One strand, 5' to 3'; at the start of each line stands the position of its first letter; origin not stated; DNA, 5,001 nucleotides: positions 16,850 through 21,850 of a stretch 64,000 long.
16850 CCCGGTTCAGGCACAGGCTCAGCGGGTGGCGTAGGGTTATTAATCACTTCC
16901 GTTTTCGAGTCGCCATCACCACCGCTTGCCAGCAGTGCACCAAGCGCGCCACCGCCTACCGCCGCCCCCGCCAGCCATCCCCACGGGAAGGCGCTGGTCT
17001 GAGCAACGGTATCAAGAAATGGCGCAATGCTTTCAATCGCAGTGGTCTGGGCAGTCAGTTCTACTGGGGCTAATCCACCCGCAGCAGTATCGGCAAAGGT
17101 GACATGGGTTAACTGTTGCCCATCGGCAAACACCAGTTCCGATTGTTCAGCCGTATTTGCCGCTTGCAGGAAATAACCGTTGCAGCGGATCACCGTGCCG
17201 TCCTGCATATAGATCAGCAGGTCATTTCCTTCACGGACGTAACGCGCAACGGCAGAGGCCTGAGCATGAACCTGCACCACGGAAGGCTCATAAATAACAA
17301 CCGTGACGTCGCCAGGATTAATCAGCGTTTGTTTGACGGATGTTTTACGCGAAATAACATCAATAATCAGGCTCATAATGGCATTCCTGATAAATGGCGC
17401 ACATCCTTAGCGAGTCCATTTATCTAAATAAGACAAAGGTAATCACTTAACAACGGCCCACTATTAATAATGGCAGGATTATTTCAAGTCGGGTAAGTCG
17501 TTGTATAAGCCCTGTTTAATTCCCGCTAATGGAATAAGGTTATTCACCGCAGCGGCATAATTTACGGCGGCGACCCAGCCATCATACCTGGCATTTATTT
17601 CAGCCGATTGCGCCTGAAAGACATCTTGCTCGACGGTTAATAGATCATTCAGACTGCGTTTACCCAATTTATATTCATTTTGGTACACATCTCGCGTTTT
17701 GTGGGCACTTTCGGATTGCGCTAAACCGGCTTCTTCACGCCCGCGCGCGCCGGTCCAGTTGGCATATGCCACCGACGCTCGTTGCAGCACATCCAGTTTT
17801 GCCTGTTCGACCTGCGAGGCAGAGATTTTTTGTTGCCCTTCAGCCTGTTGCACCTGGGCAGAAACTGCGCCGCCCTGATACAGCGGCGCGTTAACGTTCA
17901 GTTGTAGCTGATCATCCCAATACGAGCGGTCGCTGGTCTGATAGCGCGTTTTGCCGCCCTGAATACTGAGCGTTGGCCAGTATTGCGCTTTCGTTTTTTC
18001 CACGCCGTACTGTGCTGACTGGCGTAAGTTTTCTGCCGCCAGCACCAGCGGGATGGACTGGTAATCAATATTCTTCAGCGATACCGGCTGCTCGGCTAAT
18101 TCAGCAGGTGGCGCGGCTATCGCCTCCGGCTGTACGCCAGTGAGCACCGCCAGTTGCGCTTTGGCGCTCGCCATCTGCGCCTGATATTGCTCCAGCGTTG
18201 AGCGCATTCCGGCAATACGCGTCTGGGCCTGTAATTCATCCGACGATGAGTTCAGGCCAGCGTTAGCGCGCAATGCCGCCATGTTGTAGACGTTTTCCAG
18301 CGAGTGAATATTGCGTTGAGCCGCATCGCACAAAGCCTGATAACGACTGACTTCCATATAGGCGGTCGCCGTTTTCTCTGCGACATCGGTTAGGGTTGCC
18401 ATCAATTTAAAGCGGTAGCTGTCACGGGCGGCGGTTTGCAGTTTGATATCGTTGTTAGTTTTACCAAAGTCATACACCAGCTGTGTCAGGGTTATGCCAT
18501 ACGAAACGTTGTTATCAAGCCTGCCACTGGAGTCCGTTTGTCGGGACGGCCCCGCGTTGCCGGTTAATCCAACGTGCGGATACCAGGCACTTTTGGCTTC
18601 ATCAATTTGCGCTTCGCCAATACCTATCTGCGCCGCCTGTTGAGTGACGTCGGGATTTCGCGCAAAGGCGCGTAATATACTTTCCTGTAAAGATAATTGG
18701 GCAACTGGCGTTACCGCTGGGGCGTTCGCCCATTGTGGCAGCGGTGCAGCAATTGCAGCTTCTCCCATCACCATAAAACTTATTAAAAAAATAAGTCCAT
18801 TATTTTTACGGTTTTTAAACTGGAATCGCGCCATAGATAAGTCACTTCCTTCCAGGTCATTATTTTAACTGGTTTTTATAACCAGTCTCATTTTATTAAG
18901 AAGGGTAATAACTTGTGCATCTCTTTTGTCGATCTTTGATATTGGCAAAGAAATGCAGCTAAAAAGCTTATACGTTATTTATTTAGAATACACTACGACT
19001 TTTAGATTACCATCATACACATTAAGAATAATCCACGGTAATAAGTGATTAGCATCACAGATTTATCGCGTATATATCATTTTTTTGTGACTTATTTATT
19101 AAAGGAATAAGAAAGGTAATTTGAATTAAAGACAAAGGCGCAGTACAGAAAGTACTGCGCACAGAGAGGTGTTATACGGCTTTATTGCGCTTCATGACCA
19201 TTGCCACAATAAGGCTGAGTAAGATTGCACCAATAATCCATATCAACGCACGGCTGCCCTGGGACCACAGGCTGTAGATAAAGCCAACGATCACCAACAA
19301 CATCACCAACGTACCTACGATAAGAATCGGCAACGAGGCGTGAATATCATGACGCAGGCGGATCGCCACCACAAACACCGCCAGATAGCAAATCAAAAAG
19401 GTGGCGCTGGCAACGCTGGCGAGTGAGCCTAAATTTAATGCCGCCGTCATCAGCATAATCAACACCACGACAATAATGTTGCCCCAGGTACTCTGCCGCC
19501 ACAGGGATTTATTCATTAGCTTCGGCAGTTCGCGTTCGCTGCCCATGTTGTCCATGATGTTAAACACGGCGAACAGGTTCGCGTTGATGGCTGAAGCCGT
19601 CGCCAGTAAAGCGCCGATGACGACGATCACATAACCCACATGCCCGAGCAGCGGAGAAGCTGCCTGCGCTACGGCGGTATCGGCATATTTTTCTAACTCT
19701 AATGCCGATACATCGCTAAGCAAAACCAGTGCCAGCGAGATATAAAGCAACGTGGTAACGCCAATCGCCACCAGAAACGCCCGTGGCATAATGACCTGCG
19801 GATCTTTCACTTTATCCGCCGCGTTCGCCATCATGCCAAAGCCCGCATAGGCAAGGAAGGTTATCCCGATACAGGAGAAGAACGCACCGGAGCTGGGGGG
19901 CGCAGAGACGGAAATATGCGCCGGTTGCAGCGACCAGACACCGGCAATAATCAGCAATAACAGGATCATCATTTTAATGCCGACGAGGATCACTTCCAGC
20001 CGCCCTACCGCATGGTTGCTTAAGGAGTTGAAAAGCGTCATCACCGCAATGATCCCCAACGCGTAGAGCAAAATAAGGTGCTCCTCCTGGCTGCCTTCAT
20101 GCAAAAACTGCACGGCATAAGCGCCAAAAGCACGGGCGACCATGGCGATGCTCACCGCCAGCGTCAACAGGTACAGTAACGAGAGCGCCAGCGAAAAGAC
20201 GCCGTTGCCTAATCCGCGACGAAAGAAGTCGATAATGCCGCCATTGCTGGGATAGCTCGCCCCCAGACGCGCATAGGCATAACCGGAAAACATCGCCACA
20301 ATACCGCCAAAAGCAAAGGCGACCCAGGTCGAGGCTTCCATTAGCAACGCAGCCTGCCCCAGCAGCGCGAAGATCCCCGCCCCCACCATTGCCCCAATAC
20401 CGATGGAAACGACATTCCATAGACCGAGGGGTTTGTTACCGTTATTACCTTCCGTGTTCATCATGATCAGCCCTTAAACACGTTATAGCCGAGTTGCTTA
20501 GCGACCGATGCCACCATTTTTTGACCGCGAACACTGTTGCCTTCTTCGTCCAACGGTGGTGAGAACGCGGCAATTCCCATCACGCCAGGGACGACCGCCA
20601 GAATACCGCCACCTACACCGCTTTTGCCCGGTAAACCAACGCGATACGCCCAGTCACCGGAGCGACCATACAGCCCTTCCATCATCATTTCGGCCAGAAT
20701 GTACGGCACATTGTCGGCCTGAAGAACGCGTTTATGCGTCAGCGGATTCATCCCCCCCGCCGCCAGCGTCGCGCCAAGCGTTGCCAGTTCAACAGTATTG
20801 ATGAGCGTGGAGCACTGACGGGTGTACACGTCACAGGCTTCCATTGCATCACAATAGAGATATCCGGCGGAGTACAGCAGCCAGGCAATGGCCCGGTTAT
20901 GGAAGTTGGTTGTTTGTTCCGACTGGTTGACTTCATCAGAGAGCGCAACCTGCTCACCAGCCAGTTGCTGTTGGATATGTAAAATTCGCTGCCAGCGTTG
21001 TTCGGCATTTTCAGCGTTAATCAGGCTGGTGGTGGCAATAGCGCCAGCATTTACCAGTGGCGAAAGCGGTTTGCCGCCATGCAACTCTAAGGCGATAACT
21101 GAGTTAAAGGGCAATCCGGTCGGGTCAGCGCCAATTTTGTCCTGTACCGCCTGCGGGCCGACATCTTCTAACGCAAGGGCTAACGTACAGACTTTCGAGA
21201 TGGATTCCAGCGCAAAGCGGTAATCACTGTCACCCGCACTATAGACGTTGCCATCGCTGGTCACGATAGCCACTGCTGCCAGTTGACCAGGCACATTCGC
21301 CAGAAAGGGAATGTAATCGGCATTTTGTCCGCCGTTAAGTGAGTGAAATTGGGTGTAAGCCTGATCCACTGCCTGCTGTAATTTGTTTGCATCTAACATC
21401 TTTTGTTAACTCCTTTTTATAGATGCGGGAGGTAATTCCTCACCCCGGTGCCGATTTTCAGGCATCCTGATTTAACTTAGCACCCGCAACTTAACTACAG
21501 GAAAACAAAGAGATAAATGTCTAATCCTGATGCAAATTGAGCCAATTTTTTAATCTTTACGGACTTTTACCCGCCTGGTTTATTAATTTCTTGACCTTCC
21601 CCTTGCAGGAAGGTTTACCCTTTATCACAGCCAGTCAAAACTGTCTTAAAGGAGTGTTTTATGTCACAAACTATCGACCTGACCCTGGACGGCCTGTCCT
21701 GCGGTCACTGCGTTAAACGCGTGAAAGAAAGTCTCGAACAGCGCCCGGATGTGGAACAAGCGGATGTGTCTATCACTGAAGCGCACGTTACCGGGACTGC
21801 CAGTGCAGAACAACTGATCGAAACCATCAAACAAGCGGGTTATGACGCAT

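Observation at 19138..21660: Synteny break at ybaT: the island sits where cueR is expected, while the CueR operator at copA is intact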

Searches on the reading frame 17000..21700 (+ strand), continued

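Call 59: profile_search(protein=L044:4127-4585:-)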
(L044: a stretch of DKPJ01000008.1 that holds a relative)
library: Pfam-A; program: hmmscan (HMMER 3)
A. the first sequence (152 residues): domains with independent E <= 10: 2; with E <= 0.001: 1
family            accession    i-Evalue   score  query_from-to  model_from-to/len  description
LprI              PF07007.17    3.7e-10    40.6      45-141        13-105/106  Lysozyme inhibitor LprI
CfaA_B_C          PF11912.13      0.066    13.6       7-131         1-101/206  Counting factor-associated protein A/B/C
